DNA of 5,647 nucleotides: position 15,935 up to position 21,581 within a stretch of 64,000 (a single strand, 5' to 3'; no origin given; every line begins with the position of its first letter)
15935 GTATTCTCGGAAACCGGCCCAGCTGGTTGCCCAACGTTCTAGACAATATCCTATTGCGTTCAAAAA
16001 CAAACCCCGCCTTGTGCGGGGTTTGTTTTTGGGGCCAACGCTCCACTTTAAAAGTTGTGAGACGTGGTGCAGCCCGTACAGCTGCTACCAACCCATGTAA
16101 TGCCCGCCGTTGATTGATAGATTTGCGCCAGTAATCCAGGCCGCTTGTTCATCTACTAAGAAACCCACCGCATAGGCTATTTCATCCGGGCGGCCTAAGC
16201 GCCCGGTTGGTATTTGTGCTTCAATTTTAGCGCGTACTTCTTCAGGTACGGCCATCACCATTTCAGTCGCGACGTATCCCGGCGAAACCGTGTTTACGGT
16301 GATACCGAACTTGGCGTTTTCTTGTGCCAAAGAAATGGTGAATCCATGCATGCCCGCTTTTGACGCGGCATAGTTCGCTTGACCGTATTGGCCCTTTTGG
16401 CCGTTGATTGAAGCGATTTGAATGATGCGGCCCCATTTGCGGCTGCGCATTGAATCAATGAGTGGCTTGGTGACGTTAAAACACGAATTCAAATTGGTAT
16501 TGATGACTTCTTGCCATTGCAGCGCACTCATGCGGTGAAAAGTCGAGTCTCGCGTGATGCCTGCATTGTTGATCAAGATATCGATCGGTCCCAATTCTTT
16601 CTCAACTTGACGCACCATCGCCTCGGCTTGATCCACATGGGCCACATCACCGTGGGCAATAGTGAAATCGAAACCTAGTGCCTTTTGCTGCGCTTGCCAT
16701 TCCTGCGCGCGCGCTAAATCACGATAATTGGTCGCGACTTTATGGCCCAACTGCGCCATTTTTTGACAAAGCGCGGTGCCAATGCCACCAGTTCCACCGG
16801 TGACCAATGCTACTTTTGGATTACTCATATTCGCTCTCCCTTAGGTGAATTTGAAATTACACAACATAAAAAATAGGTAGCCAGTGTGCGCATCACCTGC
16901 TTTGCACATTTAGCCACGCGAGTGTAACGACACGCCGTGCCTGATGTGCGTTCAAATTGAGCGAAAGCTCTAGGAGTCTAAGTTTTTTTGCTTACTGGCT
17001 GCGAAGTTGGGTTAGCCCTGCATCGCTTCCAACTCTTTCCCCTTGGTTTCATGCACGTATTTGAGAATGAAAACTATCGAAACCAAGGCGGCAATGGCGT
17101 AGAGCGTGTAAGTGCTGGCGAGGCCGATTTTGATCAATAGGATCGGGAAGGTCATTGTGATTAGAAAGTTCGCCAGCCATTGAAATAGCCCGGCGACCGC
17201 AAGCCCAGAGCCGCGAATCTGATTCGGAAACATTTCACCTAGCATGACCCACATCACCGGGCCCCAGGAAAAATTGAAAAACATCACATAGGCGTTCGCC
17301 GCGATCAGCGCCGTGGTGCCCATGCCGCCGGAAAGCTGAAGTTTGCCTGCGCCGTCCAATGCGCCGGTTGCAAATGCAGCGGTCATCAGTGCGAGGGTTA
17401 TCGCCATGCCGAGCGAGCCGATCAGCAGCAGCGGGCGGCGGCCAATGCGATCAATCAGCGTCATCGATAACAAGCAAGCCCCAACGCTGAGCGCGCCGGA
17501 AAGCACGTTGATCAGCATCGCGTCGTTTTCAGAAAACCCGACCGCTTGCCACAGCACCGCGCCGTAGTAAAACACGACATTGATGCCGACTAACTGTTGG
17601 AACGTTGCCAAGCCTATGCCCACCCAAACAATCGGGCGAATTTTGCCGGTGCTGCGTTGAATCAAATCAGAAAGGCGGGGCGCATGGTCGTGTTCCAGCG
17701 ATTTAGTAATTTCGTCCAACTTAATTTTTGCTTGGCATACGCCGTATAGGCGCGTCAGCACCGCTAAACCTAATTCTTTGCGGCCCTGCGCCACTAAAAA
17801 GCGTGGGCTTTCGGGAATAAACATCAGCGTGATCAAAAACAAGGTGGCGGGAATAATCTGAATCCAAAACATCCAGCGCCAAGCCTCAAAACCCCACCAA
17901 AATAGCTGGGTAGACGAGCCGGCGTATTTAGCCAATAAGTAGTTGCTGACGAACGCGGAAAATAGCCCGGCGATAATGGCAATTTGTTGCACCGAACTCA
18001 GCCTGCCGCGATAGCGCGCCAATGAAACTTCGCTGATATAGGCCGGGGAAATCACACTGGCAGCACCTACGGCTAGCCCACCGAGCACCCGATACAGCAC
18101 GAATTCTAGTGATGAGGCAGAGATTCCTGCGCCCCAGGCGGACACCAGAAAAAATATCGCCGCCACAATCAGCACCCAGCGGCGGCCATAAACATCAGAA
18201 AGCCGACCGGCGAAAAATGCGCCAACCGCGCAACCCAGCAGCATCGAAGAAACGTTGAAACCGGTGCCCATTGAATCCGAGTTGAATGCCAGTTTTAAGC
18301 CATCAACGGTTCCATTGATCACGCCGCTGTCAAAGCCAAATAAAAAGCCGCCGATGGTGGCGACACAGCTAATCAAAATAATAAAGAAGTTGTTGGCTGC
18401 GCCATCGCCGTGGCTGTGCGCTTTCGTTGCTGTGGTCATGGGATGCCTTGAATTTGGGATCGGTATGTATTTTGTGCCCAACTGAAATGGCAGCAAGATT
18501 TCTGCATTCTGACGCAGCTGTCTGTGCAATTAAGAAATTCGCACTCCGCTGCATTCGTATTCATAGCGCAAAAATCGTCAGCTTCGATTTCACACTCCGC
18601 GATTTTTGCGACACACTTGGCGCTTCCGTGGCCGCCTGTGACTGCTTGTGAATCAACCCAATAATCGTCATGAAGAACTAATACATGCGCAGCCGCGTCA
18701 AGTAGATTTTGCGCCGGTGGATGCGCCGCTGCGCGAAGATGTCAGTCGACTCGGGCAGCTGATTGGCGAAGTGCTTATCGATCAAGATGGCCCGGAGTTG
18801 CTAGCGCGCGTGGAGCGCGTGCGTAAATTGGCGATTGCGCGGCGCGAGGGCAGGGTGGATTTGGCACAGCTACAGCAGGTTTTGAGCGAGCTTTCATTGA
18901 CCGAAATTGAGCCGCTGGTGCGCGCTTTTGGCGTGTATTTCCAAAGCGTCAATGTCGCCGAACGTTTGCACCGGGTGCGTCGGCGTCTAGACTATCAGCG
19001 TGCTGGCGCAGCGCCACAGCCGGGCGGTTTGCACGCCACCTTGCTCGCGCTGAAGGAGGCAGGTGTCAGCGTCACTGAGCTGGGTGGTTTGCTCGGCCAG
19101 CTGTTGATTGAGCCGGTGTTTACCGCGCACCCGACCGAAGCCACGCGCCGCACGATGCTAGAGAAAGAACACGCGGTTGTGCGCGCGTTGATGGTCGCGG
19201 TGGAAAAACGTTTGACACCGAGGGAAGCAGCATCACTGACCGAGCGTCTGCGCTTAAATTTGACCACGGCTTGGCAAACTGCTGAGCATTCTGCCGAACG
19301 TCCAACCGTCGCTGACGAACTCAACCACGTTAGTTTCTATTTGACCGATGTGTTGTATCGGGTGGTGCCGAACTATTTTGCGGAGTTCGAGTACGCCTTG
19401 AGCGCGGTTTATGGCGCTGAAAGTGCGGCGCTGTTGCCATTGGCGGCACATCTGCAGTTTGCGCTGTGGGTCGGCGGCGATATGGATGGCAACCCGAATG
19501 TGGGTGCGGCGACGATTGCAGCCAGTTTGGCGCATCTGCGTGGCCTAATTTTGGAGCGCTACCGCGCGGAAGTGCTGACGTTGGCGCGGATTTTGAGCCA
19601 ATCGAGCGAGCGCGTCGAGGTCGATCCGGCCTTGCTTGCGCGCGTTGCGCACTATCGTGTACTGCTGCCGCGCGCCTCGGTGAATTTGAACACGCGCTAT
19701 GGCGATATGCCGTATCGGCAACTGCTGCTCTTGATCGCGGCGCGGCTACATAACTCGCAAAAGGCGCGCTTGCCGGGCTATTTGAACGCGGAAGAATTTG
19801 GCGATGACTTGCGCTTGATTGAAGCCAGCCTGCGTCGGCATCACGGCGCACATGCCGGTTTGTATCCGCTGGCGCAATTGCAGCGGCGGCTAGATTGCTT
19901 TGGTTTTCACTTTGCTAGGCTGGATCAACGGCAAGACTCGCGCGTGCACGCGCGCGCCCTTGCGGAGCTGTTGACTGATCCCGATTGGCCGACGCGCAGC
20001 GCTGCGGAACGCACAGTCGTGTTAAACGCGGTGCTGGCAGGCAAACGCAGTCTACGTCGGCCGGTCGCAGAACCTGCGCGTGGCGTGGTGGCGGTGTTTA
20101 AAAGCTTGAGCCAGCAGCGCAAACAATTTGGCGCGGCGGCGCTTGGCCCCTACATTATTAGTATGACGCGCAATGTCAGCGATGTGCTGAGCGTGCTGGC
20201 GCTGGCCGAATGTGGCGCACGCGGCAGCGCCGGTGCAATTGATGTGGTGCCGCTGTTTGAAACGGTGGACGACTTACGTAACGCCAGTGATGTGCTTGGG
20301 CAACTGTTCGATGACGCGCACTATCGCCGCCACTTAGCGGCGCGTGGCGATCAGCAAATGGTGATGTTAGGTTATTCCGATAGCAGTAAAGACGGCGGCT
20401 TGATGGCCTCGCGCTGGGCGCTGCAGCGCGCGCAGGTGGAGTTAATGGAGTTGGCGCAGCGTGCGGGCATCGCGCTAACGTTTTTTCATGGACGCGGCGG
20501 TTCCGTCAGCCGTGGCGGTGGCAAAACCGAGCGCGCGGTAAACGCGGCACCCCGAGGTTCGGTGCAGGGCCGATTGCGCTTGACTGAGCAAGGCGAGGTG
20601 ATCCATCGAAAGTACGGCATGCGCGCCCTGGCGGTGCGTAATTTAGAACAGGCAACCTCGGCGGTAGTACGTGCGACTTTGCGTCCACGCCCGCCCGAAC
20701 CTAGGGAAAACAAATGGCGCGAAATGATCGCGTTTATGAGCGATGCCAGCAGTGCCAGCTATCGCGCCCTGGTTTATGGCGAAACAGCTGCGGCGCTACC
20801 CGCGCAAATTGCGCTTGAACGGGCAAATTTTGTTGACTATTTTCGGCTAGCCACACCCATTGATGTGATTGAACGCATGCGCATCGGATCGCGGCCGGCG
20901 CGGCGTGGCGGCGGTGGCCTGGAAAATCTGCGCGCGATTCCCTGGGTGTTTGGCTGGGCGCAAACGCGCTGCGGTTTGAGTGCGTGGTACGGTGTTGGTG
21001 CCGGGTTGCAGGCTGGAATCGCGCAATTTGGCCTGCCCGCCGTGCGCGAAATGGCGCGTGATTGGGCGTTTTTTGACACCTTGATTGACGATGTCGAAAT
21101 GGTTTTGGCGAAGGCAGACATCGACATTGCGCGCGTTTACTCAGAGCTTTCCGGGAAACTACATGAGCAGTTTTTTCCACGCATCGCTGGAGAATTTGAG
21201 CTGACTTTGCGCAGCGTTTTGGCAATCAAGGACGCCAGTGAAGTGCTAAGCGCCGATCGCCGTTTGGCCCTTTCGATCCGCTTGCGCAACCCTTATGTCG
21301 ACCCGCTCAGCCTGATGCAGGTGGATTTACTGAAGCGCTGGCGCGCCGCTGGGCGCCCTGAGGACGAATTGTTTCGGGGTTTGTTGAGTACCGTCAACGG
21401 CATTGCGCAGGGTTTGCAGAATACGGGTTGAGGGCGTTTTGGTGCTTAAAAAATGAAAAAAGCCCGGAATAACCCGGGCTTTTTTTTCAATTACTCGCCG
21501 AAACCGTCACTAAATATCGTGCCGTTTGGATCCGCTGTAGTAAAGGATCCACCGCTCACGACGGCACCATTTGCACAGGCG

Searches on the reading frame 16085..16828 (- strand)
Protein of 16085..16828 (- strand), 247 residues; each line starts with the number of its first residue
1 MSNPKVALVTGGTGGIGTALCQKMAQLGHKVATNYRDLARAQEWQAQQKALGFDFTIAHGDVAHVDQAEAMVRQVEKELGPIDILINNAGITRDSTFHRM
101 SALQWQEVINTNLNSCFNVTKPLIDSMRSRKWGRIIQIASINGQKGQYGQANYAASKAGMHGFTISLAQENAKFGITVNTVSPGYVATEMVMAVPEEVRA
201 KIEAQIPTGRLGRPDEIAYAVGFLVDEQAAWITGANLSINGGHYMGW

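Call 7: search_protein_families(library=pfam, proteins=[window:16085-16828:-], max_evalue=0.01)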
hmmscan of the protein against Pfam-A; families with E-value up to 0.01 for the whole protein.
window:16085-16828:- (247 aa): 10 families
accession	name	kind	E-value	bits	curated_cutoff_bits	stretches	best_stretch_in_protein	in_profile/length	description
PF00106.31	adh_short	-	1.6e-61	207.7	26.6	1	5-197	1-193/195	short chain dehydrogenase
PF13561.12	adh_short_C2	-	9.8e-57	192.7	27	1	14-242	6-234/236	Enoyl-(Acyl carrier protein) reductase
PF08659.16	KR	-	3.8e-21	76.2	22.6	1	7-171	3-167/180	KR domain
PF01370.27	Epimerase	-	3.2e-08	33.7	20.9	1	7-198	1-189/240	NAD dependent epimerase/dehydratase family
PF23441.1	SDR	-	8.6e-06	25.8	27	1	151-244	161-256/258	SDR-like rossmann domain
PF16363.11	GDP_Man_Dehyd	-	1.2e-05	25.4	27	1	8-76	1-75/332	GDP-mannose 4,6 dehydratase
PF13460.12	NAD_binding_10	-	0.00012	22.4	27.2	1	11-152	1-113/184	NAD(P)H-binding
PF05368.20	NmrA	-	0.00024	21.2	27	1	6-76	4-71/298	NmrA-like family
PF01073.25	3Beta_HSD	-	0.00043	19.8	22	1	8-75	1-67/280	3-beta hydroxysteroid dehydrogenase/isomerase family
PF03807.23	F420_oxidored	-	0.0024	18.9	21.6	1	6-60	2-46/94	NADP oxidoreductase coenzyme F420-dependent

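Call 8: search_protein_families(library=ncbifam, proteins=[window:16085-16828:-], max_evalue=0.01)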
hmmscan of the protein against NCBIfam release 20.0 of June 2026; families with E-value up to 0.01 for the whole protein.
window:16085-16828:- (247 aa): 239 families (the best 25 are shown)
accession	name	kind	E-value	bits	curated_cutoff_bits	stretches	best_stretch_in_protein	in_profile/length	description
TIGR01829.1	AcAcCoA_reduct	subfamily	7.5e-115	382.7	302.1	1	5-245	1-242/242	acetoacetyl-CoA reductase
NF009464.0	PRK12824.1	subfamily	1.4e-94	316.4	269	1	4-245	2-244/245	3-oxoacyl-ACP reductase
NF009548.0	PRK12938.1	equivalog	1.1e-87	293.8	472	1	5-246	4-246/246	3-ketoacyl-ACP reductase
TIGR01830.1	3oxo_ACP_reduc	equivalog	1.7e-80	270.2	297.75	1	7-242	1-237/239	3-oxoacyl-[acyl-carrier-protein] reductase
NF009466.0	PRK12826.1-2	subfamily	3.2e-75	252.8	222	1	5-245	4-246/248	3-oxoacyl-ACP reductase FabG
NF004197.0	PRK05653.1-1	equivalog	5.6e-74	248.9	332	1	5-245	8-248/249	3-oxoacyl-ACP reductase FabG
NF009546.0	PRK12935.1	equivalog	8.1e-74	248.3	418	1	3-245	5-247/247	acetoacetyl-CoA reductase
NF004198.0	PRK05653.1-3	equivalog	3.4e-69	233.1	296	1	3-245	6-248/248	3-oxoacyl-ACP reductase FabG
NF004200.0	PRK05653.1-5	equivalog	8.8e-68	228.4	273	1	5-242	3-240/242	3-oxoacyl-ACP reductase FabG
NF053542.1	FlxB_rubin_SDR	equivalog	6e-66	222.6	340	1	5-242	1-238/239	flexirubin biosynthesis SDR family reductase FlxB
NF004199.0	PRK05653.1-4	equivalog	3e-65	220.2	301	1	5-245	6-247/247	3-oxoacyl-ACP reductase FabG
NF042966.1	AcAcCoAred_PhaB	equivalog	1.4e-64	218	436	1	5-244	9-239/240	acetoacetyl-CoA reductase PhaB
NF047420.2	EF_P_mod_YmfI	equivalog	4.3e-59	200.1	238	1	7-244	2-236/236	elongation factor P 5-aminopentanone reductase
NF009547.0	PRK12936.1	subfamily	6.9e-59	199.4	436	1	5-245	7-244/245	3-ketoacyl-(acyl-carrier-protein) reductase NodG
NF040605.2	mycolic_FabG1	exception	5.7e-58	196.5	420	1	6-246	3-232/233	3-oxoacyl-ACP reductase FabG1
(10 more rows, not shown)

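Call 28: list_cluster_members(proteins=[P0001, P0002, P0010, P0012, P0028, P0033, window:16085-16828:-])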
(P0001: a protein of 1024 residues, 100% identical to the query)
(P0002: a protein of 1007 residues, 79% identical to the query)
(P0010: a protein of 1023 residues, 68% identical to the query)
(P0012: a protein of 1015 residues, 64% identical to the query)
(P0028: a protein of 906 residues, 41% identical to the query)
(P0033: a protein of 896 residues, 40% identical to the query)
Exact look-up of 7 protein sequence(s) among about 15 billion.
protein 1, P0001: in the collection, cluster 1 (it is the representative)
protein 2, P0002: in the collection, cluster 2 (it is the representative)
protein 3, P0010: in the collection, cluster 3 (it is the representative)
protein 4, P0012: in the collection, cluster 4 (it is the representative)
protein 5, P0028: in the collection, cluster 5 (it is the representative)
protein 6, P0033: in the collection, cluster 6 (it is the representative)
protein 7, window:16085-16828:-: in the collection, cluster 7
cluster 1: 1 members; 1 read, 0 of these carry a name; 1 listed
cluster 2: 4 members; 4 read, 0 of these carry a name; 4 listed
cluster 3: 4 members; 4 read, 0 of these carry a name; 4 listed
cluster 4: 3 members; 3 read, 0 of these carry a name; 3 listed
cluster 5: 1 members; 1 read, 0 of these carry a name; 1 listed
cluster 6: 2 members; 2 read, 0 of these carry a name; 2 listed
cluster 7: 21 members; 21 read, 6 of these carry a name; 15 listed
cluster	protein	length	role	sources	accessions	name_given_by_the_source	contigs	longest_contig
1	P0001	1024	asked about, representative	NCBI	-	-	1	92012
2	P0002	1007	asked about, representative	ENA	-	-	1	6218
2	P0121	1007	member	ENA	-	-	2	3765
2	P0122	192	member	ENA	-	-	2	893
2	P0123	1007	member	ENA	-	-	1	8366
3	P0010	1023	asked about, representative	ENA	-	-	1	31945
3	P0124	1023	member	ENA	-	-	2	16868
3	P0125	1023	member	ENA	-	-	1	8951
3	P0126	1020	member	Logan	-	-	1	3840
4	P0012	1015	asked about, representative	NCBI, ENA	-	-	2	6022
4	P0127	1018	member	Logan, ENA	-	-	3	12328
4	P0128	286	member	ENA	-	-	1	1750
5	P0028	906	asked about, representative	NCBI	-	-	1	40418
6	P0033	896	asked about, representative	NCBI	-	-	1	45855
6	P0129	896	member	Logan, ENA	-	-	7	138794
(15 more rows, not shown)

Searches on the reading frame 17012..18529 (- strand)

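Call 7: search_protein_families(library=pfam, proteins=[window:17012-18529:-], max_evalue=0.01)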
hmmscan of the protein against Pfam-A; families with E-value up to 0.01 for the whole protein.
window:17012-18529:- (505 aa): 2 families
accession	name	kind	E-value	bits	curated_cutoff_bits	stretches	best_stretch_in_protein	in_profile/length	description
PF00083.30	Sugar_tr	-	2.3e-108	363.4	22.3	1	55-504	3-449/452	Sugar (and other) transporter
PF07690.21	MFS_1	-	1.1e-31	110.5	33.4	2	58-395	2-299/347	Major Facilitator Superfamily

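Call 8: search_protein_families(library=ncbifam, proteins=[window:17012-18529:-], max_evalue=0.01)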
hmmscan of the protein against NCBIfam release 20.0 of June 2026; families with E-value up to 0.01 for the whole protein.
window:17012-18529:- (505 aa): 31 families (the best 25 are shown)
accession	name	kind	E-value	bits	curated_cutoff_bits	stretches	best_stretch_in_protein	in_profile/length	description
NF007484.0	PRK10077.1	equivalog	2.6e-110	369.5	608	1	45-504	5-469/480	D-xylose transporter XylE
TIGR00879.1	SP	subfamily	7.6e-104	348.1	237.8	1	45-502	50-509/510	sugar porter family MFS transporter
NF052357.1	GlucTporGlcPStph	equivalog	1.2e-74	251.8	750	1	52-503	7-433/445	glucose transporter GlcP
TIGR00895.1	2A0115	subfamily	3.8e-27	95.2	418.55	1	51-445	16-378/398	aromatic acid/H+ symport family MFS transporter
TIGR00898.1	2A0119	subfamily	3.8e-25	88.6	550.75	1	92-500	131-503/506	cation transport protein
TIGR00891.1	2A0112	subfamily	2.7e-15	56.4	552.9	1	65-460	25-380/405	sialate:H+ symport family MFS transporter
TIGR00883.1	2A0106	subfamily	7.9e-14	51.5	443.45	1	101-468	49-381/400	metabolite/H+ symporter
TIGR01299.1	synapt_SV2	subfamily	3e-13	48.6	637.3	1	88-262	203-378/742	synaptic vesicle protein SV2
NF053517.1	HbztTptrPcaK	equivalog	5.9e-12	45.3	770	1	52-251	21-207/437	4-hydroxybenzoate transporter PcaK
NF008586.0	PRK11551.1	equivalog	1.2e-11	44.3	410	1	61-266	24-218/406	3-(3-hydroxy-phenyl)propionate transporter MhpT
NF053813.1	MFS_TcaB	equivalog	1.4e-11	43.8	475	1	48-177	6-127/396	putative multidrug effflux MFS transporter TcaB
TIGR00710.1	efflux_Bcr_CflA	subfamily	1.1e-10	41.5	200.9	1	82-240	35-182/385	Bcr/CflA family efflux MFS transporter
NF000095.1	tet_MFS_OtrB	exception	2.1e-10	39.8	999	1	60-235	34-202/563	oxytetracycline resistance efflux MFS transporter OtrB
NF008314.0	PRK11102.1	equivalog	5.9e-10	38.9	303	1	91-257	49-201/396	Bcr/CflA family multidrug efflux MFS transporter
TIGR00880.1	2_A_01_02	superfamily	2.6e-09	37.3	131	1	96-240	3-139/141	multidrug resistance protein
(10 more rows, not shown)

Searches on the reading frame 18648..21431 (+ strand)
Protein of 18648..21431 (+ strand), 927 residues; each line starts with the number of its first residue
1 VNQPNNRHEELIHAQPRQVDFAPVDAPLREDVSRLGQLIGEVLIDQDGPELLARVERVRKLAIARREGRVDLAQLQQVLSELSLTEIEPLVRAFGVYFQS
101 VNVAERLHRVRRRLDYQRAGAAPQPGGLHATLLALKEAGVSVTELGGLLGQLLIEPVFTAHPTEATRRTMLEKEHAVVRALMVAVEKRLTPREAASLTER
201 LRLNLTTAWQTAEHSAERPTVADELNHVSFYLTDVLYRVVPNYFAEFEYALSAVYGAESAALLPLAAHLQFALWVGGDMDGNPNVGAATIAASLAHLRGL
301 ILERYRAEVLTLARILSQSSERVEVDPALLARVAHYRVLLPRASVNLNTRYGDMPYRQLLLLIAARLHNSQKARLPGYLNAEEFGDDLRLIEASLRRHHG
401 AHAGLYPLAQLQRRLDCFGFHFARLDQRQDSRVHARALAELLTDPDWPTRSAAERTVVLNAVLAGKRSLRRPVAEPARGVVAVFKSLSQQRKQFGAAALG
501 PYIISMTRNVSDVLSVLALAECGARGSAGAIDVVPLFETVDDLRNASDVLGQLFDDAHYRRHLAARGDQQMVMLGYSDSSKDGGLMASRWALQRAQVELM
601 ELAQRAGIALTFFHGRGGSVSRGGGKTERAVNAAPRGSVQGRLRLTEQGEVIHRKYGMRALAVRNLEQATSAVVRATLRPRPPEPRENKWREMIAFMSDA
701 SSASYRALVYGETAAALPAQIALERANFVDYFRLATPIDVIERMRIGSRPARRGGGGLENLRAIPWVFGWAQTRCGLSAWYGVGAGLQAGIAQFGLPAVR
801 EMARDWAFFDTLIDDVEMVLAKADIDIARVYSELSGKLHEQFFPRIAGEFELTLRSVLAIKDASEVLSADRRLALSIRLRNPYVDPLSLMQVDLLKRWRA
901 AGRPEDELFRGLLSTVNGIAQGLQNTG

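Call 8: search_protein_families(library=ncbifam, proteins=[window:18648-21431:+], max_evalue=0.01)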
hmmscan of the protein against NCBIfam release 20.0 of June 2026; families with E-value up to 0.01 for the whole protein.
window:18648-21431:+ (927 aa): 2 families
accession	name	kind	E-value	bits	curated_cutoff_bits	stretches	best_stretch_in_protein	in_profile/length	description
NF000584.1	PRK00009.1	equivalog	7.2e-267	888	815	1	28-927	1-898/898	phosphoenolpyruvate carboxylase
TIGR02751.1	PEPCase_arch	equivalog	7.8e-07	28.3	146.05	1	514-629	157-264/506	phosphoenolpyruvate carboxylase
